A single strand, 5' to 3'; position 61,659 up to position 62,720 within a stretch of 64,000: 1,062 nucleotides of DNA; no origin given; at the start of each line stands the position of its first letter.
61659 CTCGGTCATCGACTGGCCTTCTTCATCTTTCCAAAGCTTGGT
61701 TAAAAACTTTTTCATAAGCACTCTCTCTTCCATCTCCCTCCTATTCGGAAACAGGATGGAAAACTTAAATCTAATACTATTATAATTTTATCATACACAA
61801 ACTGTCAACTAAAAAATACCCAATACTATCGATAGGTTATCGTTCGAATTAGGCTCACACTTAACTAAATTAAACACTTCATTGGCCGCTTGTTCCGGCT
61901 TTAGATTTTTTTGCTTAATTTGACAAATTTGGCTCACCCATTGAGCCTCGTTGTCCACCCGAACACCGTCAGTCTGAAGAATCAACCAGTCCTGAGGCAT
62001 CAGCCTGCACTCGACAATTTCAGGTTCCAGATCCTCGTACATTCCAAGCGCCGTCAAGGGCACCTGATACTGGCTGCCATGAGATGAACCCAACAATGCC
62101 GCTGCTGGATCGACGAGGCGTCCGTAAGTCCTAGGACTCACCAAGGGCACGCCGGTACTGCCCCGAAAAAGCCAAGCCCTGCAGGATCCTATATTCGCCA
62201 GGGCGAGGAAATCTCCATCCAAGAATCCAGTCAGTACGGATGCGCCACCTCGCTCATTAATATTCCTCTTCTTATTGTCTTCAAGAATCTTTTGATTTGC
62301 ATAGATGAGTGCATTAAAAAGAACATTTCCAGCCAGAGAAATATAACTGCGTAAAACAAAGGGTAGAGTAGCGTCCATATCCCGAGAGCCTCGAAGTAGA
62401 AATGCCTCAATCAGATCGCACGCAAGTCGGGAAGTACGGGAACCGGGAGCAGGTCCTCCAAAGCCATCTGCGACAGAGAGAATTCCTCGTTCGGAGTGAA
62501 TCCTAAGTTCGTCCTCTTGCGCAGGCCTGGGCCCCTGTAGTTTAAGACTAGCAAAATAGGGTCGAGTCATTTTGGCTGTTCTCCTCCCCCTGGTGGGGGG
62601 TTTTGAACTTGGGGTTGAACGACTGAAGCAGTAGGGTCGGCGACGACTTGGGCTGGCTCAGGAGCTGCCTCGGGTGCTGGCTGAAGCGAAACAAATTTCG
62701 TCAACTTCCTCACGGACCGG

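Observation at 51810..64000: Bdellovibrio-type host-interaction (hit) locus: small disordered secreted protein + YD-repeat protein + complete Tad/Flp pilus cluster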

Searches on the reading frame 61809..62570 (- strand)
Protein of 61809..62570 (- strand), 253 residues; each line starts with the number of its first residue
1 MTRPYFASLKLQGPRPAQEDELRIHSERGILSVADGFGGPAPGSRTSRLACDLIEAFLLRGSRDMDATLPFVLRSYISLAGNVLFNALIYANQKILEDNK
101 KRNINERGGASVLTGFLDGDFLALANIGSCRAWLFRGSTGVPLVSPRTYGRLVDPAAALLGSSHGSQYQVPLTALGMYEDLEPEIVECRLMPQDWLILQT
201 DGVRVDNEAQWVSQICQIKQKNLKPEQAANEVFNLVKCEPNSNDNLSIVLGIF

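Call 4: search_protein_families(library=pfam, proteins=[window:61809-62570:-], max_evalue=0.01)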
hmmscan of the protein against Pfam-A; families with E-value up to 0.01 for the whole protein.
window:61809-62570:- (253 aa): 2 families
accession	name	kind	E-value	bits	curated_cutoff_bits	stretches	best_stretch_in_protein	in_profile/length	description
PF13672.11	PP2C_2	-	8.2e-06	25.9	24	1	20-227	14-199/209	Protein phosphatase 2C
PF07228.17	SpoIIE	-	0.0017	18.7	25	1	173-237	103-173/192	Stage II sporulation protein E (SpoIIE)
